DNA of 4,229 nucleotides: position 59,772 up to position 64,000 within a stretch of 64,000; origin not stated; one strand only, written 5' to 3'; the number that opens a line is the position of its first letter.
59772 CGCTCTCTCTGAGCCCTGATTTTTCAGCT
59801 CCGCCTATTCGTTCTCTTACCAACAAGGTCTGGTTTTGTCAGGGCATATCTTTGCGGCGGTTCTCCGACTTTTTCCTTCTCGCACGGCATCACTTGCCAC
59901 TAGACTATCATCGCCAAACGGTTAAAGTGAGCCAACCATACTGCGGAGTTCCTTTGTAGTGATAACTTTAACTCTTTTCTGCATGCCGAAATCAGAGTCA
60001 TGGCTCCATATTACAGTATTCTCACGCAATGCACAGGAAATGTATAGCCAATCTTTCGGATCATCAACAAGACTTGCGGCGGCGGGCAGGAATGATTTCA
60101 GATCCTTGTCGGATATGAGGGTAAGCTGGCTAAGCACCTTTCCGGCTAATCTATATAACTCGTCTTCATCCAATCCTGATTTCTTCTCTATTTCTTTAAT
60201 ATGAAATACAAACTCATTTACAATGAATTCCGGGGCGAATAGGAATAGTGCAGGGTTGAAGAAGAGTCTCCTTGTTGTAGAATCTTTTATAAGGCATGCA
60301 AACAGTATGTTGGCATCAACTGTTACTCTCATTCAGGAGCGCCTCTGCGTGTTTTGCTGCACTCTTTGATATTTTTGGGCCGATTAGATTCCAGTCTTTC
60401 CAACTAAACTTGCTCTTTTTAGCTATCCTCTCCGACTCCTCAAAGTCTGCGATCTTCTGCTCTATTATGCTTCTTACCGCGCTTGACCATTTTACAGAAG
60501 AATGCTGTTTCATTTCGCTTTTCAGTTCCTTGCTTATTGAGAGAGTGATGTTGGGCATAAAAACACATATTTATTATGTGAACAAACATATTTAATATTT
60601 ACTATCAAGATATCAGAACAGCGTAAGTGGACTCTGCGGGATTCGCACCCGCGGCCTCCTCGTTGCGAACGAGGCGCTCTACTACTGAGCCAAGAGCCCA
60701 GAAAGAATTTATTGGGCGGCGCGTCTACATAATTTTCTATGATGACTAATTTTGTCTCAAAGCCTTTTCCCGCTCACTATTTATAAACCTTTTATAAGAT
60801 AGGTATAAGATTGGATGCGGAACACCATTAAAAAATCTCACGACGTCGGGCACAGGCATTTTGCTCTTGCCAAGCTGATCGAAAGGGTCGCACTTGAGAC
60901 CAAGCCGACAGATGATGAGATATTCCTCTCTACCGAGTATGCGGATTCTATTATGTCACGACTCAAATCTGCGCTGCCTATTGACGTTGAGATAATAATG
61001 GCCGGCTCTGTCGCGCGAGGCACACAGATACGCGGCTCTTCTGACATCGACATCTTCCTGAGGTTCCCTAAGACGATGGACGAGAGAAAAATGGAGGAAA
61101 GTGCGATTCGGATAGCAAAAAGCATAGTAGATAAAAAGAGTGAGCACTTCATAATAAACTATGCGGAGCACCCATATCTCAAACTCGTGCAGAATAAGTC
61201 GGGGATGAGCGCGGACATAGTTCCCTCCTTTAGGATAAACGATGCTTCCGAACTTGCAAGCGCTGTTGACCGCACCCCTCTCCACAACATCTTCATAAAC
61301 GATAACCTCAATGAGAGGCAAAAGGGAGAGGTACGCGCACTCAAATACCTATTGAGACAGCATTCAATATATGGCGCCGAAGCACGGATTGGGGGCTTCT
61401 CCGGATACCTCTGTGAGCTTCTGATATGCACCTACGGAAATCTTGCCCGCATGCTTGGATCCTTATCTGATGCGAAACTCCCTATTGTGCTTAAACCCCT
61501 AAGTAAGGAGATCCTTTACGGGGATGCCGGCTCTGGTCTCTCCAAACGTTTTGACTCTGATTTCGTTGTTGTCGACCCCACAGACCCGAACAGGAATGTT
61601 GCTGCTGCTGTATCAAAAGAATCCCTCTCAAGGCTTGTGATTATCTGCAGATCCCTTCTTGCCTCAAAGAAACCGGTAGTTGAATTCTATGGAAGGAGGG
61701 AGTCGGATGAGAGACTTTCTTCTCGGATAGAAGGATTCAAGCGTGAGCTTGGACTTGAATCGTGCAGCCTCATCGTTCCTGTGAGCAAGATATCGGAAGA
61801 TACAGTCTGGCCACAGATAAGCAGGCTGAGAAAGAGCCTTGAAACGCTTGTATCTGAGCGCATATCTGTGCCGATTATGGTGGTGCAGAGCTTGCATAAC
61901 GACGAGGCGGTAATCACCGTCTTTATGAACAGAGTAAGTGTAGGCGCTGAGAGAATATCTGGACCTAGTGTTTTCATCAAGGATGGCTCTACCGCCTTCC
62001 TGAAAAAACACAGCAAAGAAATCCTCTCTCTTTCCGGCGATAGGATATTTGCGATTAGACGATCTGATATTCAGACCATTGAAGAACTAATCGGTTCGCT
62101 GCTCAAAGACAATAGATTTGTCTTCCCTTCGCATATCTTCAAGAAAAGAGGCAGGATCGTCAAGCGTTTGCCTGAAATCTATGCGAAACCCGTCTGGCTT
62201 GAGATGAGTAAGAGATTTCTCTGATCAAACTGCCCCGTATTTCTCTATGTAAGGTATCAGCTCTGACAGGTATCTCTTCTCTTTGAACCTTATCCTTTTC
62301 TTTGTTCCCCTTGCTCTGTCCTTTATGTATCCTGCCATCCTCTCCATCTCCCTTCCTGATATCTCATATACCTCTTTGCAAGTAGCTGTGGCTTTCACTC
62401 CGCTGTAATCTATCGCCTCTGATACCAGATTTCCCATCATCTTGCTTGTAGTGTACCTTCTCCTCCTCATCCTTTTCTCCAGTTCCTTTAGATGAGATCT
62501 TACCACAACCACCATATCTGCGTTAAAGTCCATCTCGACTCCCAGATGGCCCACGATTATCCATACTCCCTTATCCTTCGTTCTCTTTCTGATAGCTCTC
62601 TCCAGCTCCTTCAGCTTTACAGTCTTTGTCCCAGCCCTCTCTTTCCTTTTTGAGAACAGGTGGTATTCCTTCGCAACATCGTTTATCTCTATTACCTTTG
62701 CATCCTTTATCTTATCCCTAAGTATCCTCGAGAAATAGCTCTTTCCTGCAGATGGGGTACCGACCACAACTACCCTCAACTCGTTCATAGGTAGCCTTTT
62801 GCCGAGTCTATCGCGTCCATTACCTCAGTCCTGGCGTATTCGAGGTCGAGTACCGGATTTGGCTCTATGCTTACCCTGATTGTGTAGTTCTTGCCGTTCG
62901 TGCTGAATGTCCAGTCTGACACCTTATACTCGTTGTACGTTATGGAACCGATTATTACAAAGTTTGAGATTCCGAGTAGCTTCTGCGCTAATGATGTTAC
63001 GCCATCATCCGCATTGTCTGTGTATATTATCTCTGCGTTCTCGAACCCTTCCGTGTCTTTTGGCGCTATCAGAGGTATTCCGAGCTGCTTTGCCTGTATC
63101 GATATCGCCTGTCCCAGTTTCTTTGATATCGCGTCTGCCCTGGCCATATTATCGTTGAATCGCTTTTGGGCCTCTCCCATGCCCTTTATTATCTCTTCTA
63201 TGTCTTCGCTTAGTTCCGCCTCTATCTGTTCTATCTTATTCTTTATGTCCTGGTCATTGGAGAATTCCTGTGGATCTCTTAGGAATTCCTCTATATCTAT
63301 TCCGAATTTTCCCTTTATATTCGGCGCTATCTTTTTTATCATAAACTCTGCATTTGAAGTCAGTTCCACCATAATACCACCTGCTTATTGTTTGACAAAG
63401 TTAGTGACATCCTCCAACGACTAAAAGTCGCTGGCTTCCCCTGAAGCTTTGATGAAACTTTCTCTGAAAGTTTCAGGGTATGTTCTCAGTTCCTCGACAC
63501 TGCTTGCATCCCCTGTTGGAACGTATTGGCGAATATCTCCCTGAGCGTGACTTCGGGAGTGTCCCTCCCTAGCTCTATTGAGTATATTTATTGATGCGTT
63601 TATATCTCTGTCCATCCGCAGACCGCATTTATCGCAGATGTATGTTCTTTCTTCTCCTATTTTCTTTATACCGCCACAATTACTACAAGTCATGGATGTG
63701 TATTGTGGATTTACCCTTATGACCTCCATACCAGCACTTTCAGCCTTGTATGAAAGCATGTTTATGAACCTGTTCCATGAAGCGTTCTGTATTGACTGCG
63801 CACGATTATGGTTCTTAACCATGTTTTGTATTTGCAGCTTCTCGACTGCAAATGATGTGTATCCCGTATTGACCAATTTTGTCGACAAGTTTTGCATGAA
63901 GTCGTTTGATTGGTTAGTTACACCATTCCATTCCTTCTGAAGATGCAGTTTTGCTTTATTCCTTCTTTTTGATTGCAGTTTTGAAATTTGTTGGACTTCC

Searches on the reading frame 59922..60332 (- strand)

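Call 95: search_protein_families(library=pfam, proteins=[window:59922-60332:-], max_evalue=0.001)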
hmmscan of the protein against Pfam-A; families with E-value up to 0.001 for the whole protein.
window:59922-60332:- (136 aa): 1 family
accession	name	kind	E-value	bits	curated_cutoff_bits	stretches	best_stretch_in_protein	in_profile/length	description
PF10130.15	PIN_2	-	2.3e-21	76.8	22.4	1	5-128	2-127/133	PIN domain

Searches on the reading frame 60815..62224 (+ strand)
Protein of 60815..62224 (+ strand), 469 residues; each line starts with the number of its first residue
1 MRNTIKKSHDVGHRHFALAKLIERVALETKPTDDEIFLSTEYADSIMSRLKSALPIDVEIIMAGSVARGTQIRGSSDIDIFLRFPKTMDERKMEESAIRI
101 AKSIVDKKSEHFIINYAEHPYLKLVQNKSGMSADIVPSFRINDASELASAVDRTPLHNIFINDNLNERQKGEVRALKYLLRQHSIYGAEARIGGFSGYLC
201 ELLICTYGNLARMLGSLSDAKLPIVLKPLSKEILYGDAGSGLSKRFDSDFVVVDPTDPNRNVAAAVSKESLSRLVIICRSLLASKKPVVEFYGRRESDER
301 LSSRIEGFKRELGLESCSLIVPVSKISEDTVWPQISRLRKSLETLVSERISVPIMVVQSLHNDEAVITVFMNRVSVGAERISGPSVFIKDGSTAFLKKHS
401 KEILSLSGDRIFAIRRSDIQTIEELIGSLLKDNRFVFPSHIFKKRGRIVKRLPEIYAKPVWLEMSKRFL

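Call 95: search_protein_families(library=pfam, proteins=[window:60815-62224:+], max_evalue=0.001)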
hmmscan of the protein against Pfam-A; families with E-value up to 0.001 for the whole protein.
window:60815-62224:+ (469 aa): 4 families
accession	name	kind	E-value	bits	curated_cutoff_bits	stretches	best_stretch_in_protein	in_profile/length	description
PF09249.16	tRNA_NucTransf2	-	3.9e-30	104.8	27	1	172-286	2-108/113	tRNA nucleotidyltransferase, second domain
PF01909.29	NTP_transf_2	-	7.4e-09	36.3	21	1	48-156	6-92/93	Nucleotidyltransferase domain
PF22600.2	MTPAP-like_central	-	5.7e-06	26.9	27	1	19-135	2-120/139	Poly(A) RNA polymerase, mitochondrial-like, central palm domain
PF21133.2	CAA_C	-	0.00031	20.9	22.2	1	324-430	13-120/144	CCA-adding enzyme, C-terminal domain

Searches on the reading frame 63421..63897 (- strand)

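Call 95: search_protein_families(library=pfam, proteins=[window:63421-63897:-], max_evalue=0.001)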
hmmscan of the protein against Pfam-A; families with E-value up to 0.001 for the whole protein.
window:63421-63897:- (158 aa): 1 family
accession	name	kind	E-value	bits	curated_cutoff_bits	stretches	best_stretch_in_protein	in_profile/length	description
PF07282.18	Cas12f1-like_TNB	-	5.3e-27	94.2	26.3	1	41-105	1-60/60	Cas12f1-like, TNB domain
